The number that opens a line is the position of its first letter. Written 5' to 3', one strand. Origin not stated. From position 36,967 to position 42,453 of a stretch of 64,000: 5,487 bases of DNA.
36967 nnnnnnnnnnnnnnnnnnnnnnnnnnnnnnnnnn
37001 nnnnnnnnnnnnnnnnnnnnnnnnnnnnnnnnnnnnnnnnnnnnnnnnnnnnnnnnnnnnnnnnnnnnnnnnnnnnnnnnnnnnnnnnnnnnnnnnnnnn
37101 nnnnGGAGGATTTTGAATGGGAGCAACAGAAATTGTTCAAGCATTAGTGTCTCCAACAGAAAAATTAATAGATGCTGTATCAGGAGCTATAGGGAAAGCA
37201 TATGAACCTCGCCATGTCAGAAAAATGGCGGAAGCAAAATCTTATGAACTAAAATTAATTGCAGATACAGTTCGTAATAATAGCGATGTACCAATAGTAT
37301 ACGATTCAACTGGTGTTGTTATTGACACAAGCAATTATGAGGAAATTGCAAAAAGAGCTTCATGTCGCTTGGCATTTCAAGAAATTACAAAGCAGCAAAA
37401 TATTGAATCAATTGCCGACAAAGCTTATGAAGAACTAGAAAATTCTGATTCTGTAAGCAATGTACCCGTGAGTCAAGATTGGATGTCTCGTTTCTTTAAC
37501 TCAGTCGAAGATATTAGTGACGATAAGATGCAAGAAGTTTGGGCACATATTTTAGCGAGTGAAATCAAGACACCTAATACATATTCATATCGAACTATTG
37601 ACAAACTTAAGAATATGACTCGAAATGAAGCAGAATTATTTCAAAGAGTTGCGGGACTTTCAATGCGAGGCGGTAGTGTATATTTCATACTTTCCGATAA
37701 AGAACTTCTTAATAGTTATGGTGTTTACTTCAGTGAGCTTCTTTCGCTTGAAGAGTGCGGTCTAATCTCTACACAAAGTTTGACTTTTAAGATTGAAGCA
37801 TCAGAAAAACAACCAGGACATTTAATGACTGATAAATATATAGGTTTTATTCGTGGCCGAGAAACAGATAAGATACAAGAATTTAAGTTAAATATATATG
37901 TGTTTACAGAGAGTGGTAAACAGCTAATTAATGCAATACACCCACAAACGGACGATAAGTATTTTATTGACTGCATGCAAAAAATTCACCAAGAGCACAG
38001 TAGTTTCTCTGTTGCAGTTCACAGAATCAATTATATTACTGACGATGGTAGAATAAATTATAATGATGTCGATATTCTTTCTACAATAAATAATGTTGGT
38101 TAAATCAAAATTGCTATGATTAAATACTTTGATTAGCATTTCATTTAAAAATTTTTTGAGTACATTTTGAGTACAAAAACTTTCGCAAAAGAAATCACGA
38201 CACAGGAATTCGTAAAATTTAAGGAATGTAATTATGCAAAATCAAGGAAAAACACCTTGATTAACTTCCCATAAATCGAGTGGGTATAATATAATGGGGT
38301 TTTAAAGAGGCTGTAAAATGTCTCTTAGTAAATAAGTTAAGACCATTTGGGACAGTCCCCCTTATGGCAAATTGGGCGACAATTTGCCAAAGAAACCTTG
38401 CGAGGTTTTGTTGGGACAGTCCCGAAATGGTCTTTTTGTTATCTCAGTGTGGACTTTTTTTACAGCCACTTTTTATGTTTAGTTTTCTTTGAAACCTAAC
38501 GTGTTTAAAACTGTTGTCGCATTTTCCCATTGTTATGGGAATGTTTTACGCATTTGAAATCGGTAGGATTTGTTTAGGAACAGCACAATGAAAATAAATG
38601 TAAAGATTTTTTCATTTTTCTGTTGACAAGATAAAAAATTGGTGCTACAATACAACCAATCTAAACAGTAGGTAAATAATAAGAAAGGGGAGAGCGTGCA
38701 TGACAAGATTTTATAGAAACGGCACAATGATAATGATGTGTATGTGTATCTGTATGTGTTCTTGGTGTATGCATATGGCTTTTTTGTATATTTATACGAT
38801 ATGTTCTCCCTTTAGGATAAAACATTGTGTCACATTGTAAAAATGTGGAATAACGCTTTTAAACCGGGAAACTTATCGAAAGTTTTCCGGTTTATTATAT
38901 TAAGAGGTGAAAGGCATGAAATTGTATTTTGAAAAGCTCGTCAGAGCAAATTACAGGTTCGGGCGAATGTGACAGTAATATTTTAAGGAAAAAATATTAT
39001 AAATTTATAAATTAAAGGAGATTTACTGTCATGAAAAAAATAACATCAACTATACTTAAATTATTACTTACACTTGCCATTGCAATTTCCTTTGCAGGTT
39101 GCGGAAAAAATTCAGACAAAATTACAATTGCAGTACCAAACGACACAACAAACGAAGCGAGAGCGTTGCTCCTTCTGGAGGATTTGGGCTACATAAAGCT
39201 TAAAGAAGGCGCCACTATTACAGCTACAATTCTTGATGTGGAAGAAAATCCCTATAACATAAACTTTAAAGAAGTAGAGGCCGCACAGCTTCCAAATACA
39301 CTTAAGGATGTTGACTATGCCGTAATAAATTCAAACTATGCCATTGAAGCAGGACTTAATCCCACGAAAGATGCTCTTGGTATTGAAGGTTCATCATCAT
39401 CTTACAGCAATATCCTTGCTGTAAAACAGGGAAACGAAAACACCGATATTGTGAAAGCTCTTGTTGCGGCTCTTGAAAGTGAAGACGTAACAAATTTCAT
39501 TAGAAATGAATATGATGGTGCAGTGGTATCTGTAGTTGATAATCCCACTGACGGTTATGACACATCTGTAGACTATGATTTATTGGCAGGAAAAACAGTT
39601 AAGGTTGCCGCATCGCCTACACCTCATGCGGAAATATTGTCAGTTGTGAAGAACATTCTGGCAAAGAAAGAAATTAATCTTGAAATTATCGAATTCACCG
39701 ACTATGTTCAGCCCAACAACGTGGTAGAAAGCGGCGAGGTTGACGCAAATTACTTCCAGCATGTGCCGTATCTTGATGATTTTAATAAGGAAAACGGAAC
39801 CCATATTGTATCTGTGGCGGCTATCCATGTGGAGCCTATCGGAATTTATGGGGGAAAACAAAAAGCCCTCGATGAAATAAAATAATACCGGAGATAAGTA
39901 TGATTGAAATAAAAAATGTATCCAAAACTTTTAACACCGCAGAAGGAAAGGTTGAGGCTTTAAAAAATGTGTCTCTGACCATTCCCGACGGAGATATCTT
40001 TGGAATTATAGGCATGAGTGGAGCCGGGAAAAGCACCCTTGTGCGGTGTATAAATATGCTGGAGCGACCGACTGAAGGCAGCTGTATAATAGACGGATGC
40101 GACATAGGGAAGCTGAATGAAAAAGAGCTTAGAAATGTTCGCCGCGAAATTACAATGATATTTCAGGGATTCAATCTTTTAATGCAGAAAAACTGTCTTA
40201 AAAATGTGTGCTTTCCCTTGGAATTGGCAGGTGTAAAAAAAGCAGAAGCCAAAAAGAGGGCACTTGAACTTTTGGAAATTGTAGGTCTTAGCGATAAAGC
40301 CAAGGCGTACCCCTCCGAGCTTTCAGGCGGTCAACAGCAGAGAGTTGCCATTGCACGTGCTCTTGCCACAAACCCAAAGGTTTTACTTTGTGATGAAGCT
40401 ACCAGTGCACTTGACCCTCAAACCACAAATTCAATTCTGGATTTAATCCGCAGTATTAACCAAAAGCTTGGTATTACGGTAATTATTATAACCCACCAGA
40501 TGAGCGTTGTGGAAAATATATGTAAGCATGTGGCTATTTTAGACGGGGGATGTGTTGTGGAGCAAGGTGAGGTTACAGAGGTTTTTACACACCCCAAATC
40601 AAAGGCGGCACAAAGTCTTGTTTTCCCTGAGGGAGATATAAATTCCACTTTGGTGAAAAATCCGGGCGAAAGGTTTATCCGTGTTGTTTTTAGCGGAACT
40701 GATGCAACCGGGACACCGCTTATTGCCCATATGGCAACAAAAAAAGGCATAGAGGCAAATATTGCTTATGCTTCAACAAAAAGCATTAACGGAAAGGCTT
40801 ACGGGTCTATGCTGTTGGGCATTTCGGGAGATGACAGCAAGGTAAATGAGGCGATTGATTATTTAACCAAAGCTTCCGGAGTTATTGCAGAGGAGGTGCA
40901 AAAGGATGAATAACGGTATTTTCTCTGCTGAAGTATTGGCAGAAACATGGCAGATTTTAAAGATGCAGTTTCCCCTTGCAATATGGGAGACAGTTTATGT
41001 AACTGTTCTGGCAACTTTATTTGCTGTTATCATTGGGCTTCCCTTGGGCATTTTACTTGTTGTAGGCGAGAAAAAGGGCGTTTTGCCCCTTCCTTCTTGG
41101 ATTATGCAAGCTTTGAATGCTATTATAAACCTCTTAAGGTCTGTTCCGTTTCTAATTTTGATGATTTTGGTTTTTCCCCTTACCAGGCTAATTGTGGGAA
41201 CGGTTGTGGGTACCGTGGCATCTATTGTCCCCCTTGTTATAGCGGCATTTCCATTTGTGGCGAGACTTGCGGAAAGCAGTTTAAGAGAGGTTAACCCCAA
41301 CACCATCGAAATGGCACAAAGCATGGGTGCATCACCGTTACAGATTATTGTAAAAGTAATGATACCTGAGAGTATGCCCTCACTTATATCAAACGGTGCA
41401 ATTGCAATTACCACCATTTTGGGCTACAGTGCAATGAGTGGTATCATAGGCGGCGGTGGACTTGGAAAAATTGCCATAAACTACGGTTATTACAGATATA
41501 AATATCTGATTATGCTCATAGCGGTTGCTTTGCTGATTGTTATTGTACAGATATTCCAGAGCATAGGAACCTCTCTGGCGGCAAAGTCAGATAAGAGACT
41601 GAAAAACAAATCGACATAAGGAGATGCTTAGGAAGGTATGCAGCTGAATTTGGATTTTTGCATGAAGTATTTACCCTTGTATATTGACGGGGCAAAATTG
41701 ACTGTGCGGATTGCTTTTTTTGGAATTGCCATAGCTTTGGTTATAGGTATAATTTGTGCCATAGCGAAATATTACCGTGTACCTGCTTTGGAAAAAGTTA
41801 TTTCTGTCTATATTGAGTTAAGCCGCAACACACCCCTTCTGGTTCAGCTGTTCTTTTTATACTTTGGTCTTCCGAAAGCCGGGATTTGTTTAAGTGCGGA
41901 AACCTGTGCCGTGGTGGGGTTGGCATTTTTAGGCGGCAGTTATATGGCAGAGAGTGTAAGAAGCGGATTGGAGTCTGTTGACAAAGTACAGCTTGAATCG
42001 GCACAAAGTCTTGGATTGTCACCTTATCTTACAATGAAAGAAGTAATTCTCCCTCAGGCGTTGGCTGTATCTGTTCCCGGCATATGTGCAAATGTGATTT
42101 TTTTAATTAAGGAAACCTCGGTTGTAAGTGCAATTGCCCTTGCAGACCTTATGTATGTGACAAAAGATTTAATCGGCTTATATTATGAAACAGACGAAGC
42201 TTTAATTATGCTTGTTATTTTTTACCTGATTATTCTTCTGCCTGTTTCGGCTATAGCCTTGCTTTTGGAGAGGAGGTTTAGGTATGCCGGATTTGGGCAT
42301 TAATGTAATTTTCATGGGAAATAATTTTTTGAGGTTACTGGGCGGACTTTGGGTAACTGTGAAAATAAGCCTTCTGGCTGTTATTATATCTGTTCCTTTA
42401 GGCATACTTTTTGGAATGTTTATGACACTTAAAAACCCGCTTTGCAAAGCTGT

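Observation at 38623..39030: Met/Cys-rich leader peptide plus terminator upstream of metQNI: a candidate translation-coupled attenuator where an S-box or T-box would be expected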

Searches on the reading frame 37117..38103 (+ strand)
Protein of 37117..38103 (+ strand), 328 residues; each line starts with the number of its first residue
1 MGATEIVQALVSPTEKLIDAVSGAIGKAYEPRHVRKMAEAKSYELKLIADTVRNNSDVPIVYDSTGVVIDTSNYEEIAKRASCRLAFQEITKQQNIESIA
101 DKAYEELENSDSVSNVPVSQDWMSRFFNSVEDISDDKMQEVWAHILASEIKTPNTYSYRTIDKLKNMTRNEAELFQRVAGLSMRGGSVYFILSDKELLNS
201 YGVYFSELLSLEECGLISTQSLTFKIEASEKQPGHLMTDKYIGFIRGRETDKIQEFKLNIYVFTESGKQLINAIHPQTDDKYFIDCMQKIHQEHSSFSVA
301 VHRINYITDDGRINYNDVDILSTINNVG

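Call 9: search_protein_families(library=pfam, proteins=[window:37117-38103:+])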
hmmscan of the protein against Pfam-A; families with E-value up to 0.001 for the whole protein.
window:37117-38103:+ (328 aa): 1 family
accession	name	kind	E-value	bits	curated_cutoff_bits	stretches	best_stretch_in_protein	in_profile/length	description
PF10987.13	DUF2806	-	1.3e-43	149.9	24.5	1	79-283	1-217/221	Protein of unknown function (DUF2806)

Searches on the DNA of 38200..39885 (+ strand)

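Call 4: search_rna_families(source=window, start=38200, end=39150, threshold=evalue, max_evalue=10, show_alignments=3)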
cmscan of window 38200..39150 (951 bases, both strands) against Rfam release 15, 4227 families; matches with E-value up to 10: 3.
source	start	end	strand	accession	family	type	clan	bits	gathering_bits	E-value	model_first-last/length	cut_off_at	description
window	38507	38620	+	RF02903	AaHKsRNA96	Gene; antisense;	-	17.4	43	6.2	1-117/117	no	Aggregatibacter sRNA 96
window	38224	38288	-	RF02181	ST7-AS2_1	Gene; lncRNA;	-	14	80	5.1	1-72/72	no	ST7 antisense RNA 2 conserved region 1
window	38585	38617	-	RF00809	mir-241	Gene; miRNA;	-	14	63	9.1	21-53/74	no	mir-241 microRNA precursor family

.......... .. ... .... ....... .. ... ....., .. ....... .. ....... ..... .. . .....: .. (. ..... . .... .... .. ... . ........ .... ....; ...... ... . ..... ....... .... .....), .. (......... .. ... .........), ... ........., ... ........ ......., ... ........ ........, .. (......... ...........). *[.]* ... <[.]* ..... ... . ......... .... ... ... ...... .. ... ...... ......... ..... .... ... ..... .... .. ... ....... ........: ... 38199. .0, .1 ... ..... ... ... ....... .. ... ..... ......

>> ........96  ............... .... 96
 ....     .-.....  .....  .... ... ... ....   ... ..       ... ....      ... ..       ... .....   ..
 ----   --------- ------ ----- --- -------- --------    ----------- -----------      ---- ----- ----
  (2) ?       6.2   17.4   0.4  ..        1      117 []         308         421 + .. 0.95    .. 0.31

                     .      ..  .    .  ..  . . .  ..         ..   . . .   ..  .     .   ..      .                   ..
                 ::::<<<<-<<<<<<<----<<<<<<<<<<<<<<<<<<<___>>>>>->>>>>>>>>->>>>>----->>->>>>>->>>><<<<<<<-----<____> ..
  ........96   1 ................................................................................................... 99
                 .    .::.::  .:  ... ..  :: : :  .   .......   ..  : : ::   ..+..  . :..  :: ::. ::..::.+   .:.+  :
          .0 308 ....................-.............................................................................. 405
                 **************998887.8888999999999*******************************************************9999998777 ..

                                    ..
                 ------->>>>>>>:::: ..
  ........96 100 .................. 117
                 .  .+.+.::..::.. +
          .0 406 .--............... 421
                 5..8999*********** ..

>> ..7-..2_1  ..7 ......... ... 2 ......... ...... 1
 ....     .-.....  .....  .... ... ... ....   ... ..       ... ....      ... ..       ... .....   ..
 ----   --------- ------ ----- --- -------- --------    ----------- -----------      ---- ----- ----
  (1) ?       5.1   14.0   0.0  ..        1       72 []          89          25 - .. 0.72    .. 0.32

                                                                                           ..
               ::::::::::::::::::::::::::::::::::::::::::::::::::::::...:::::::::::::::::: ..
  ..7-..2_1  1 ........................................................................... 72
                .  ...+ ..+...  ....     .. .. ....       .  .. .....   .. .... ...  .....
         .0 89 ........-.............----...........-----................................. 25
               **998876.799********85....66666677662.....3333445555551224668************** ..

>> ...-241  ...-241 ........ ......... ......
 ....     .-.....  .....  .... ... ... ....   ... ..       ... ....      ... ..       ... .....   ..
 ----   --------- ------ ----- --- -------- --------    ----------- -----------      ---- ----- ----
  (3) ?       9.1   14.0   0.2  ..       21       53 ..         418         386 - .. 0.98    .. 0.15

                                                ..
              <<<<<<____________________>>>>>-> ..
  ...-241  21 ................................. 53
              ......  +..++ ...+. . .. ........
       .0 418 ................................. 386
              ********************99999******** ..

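Call 39: search_rna_families(sources=[L008, L013, L014, L015, L020, L022, L023, L025, L026, L027, L035, L036, L039, L041, L045, L046], threshold=gathering)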
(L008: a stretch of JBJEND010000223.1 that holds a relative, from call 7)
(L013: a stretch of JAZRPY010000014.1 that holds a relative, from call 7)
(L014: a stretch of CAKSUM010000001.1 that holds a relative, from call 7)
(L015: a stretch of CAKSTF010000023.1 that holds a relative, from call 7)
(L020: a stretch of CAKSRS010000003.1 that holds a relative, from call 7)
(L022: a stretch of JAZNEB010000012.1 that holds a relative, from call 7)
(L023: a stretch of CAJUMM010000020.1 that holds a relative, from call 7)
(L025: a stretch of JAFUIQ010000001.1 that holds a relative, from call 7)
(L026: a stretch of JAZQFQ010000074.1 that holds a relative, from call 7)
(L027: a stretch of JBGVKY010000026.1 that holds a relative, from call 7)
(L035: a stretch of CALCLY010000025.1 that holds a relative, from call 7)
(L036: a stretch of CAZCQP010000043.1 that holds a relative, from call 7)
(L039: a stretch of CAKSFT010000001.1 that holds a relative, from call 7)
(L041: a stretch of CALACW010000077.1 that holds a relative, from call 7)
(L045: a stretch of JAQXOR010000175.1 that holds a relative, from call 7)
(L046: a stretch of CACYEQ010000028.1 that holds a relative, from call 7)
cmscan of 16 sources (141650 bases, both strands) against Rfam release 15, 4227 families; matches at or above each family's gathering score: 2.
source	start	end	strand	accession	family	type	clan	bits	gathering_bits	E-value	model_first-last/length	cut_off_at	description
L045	3728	3977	+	RF00230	T-box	Cis-reg; leader;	-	104.9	93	9e-22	1-219/219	no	T-box leader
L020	2525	2597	+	RF00005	tRNA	Gene; tRNA;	CL00001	64.9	29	1.8e-11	1-71/71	no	tRNA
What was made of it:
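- Closest known: SAM-I. Same: A T-box occupies the equivalent position in L045 (call 39).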

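Call 40: search_rna_families(sources=[L001, L002, L003, L009, L012, L016, L019, L021, L024, L034, L047, L048, L049, L051, L057, L077], threshold=gathering)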
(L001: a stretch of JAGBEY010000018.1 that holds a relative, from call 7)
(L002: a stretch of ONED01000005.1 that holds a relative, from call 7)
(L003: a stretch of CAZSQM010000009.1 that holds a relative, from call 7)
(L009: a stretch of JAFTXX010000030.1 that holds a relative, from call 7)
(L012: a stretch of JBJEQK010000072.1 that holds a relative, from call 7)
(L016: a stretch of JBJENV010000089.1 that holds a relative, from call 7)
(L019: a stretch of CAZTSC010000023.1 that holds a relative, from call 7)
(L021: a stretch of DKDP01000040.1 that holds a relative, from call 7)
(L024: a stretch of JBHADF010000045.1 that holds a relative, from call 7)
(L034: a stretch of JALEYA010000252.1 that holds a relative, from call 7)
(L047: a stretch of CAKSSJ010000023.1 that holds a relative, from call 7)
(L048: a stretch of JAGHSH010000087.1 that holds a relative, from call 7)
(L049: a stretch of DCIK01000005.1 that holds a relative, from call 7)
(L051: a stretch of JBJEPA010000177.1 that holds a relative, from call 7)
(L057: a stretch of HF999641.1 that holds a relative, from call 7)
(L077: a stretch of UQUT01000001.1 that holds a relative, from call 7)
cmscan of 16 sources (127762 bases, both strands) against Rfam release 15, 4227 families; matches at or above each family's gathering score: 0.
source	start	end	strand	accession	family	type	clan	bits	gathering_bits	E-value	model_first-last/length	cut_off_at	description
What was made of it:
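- On SAM-I (S-box) riboswitch / T-box leader: None in 16 related leader loci (call 40).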

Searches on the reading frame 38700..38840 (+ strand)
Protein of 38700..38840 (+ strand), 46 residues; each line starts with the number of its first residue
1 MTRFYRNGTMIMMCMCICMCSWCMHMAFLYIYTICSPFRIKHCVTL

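Call 9: search_protein_families(library=pfam, proteins=[window:38700-38840:+])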
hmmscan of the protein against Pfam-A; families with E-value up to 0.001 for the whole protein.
window:38700-38840:+ (46 aa): 0 families

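Call 46: search_protein_families(library=ncbifam, proteins=[window:38700-38837:+], max_evalue=10)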
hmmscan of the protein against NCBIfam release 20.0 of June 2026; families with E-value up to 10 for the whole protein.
seq(46 aa): 0 families

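Call 51: find_homologous_proteins(query=A1, max_evalue=0.001)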
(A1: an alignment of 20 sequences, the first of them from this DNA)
Query A1 (20 sequences) (46 aa, profile of the alignment): 34 proteins with E <= 0.001 among 97 candidates.
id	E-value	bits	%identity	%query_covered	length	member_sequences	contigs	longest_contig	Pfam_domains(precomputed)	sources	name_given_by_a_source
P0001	7.3e-11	59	-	-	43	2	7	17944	-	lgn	-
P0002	1.9e-10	58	-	-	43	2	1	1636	-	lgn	-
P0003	2.1e-10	58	31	76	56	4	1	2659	-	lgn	-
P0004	4.4e-10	57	-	-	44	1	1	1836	-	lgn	-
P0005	5.9e-10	56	-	-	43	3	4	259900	-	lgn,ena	-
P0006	1.1e-9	55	-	-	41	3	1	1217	-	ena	-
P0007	2.6e-9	54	83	13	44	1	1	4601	-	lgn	-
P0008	3.8e-9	54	50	30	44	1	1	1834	-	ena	-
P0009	8.0e-9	53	-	-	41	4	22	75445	-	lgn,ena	-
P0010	1.7e-8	52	-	-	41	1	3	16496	-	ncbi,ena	-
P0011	2.0e-8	51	43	30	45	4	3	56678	-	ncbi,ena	-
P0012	4.3e-8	50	-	-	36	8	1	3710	-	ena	-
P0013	1.4e-7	49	-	-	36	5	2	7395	-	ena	-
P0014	1.7e-7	48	-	-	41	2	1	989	-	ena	-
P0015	1.8e-7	48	-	-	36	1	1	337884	-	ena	-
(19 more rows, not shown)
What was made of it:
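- Tried and rejected: A profile search of 5.8 billion proteins gave 34 short unnamed proteins (call 51).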

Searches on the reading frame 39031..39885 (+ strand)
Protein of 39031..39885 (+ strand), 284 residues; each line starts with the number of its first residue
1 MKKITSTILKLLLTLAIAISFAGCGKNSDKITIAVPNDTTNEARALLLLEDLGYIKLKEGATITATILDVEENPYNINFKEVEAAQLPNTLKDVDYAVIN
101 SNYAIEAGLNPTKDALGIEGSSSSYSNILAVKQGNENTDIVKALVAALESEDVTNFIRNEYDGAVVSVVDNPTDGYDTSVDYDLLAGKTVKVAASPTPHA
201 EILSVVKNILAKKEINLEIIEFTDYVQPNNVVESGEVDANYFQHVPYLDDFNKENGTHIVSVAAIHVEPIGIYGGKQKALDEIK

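Call 7: find_related_loci(query=window:39031-39885:+, collection=genome_contigs, flank=4000)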
Query window:39031-39885:+ (284 aa) in genome_contigs; peptide patterns used: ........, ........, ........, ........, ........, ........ (x = any residue, [..] = any of these).
576 stretches matched a pattern; 481 encode a relative of the query (tblastn E <= 1e-3); the best 80 are kept; 80 distinct loci.
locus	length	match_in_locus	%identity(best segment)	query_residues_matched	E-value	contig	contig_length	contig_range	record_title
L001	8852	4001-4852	81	1-284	1e-152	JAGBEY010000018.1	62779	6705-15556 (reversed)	MAG: Clostridia bacterium isolate RGIG9057 Water_deer_Rectum-4__c304190, whole genome shotgun sequence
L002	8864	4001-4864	80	1-284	8e-150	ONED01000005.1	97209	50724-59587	uncultured Clostridiales bacterium isolate RUG223 genome assembly, contig: scaffold_447, whole genome shotgun sequence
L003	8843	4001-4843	79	1-284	2e-148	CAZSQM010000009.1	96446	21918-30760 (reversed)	MAG TPA_asm: uncultured Lachnospiraceae bacterium isolate binchicken_co370_236 genome assembly, contig: NODE_331_length_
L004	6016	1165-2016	77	1-284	1e-145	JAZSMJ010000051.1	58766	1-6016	MAG: Eubacteriales bacterium isolate T1900044555_TS20190021.MAGScoT_cleanbin_000009 SGB_288_k141_3564934, whole genome s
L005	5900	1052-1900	77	1-283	2e-144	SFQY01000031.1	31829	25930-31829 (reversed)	MAG: bacterium isolate W0P28.011 Contig2208, whole genome shotgun sequence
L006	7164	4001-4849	77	1-284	4e-144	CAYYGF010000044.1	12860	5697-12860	MAG TPA_asm: uncultured Oscillospiraceae bacterium isolate binchicken_co336_8 genome assembly, contig: NODE_2871_length_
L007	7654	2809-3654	75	1-284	1e-140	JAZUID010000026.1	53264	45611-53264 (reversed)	MAG: Acutalibacteraceae bacterium isolate T1900045267_TH20190037.MAGScoT_cleanbin_000004 SGB_5880_k141_1441769, whole ge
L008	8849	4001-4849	74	1-284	7e-140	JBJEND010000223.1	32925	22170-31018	MAG: Butyrivibrio sp. isolate LOHA29_bin.045 NODE_584_length_32925_cov_6.279039, whole genome shotgun sequence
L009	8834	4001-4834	79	6-284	2e-138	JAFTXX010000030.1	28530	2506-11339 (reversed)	MAG: Clostridia bacterium isolate RGIG4250 Roe_deer_Colon-5__c818, whole genome shotgun sequence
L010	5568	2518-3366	78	1-284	4e-139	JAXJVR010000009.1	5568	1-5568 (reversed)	MAG: Acutalibacteraceae bacterium isolate DOME_MAG_5790 5790_C0402_k141_73483, whole genome shotgun sequence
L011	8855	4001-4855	73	1-284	8e-138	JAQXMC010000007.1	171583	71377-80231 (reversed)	MAG: Oscillospiraceae bacterium isolate SUG1318 k141_4319746, whole genome shotgun sequence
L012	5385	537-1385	77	1-283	3e-137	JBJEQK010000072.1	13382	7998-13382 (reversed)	MAG: Acutalibacteraceae bacterium isolate LOHA11_bin.020 NODE_2357_length_13382_cov_7.544459, whole genome shotgun seque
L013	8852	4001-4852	73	1-284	8e-137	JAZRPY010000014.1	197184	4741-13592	MAG: Clostridia bacterium isolate T1900045369_YK20190059.MAGScoT_cleanbin_000014 SGB_6854_k141_2092236, whole genome sho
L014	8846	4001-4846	73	1-284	1e-136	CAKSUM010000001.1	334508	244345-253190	MAG: uncultured Clostridia bacterium isolate REFINED_METABAT215_TOP10_CONTIGS_1500_ASSEMBLY_K77_MERGED__Hadza_MoBio_hadz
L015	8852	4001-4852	73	1-284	2e-136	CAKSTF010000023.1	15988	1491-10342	MAG: uncultured Eubacteriales bacterium isolate REFINED_METABAT215_TOP10_CONTIGS_1500_ASSEMBLY_K77_MERGED__Hadza_PheChl_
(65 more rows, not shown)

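Call 9: search_protein_families(library=pfam, proteins=[window:39031-39885:+])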
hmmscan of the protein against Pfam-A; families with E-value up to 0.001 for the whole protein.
window:39031-39885:+ (284 aa): 1 family
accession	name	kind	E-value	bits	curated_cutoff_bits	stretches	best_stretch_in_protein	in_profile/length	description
PF03180.19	Lipoprotein_9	-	1.3e-83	280.2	27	2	30-167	97-234/236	NlpA lipoprotein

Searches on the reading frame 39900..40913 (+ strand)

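Call 9: search_protein_families(library=pfam, proteins=[window:39900-40913:+])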
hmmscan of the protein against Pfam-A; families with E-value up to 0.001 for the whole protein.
window:39900-40913:+ (337 aa): 5 families
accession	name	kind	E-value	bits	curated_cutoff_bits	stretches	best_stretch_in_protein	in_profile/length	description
PF00005.33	ABC_tran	-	1.2e-35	123.5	25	1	21-169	1-137/137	ABC transporter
PF09383.16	NIL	-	3.1e-17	62.6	24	1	259-325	2-67/73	NIL domain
PF13304.12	AAA_21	-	1.6e-09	38.7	27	1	125-204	222-303/304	AAA domain, putative AbiEii toxin, Type IV TA system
PF02463.25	SMC_N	-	9.8e-08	32.1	40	1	33-212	26-210/220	RecF/RecN/SMC N terminal domain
PF09818.15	ABC_ATPase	-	0.00052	19.6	23.2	0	140-201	157-233/283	P-loop domain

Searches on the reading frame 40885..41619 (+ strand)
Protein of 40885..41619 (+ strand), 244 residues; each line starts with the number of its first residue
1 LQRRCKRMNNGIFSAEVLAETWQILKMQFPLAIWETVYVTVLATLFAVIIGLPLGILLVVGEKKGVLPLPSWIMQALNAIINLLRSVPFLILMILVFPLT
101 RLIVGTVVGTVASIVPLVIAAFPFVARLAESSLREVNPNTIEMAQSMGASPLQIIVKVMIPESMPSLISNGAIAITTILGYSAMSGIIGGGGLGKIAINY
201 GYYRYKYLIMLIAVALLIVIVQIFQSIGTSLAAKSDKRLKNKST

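Call 9: search_protein_families(library=pfam, proteins=[window:40885-41619:+])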
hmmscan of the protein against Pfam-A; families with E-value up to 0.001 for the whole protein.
window:40885-41619:+ (244 aa): 1 family
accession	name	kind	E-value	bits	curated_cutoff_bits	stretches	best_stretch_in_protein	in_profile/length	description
PF00528.27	BPD_transp_1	-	3.8e-16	59.8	26.4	1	52-226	2-176/184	Binding-protein-dependent transport system inner membrane component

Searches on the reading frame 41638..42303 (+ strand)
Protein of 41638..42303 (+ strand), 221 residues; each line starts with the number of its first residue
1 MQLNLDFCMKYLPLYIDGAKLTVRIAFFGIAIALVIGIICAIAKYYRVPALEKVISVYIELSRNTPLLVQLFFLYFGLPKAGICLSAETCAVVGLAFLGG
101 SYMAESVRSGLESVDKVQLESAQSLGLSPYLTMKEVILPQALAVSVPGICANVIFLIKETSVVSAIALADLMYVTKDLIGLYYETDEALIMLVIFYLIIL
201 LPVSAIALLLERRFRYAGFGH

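Call 9: search_protein_families(library=pfam, proteins=[window:41638-42303:+])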
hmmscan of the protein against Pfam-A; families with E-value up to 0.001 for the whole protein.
window:41638-42303:+ (221 aa): 1 family
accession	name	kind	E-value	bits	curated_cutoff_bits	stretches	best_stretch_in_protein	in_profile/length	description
PF00528.27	BPD_transp_1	-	2.4e-23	83.3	26.4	1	34-215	2-183/184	Binding-protein-dependent transport system inner membrane component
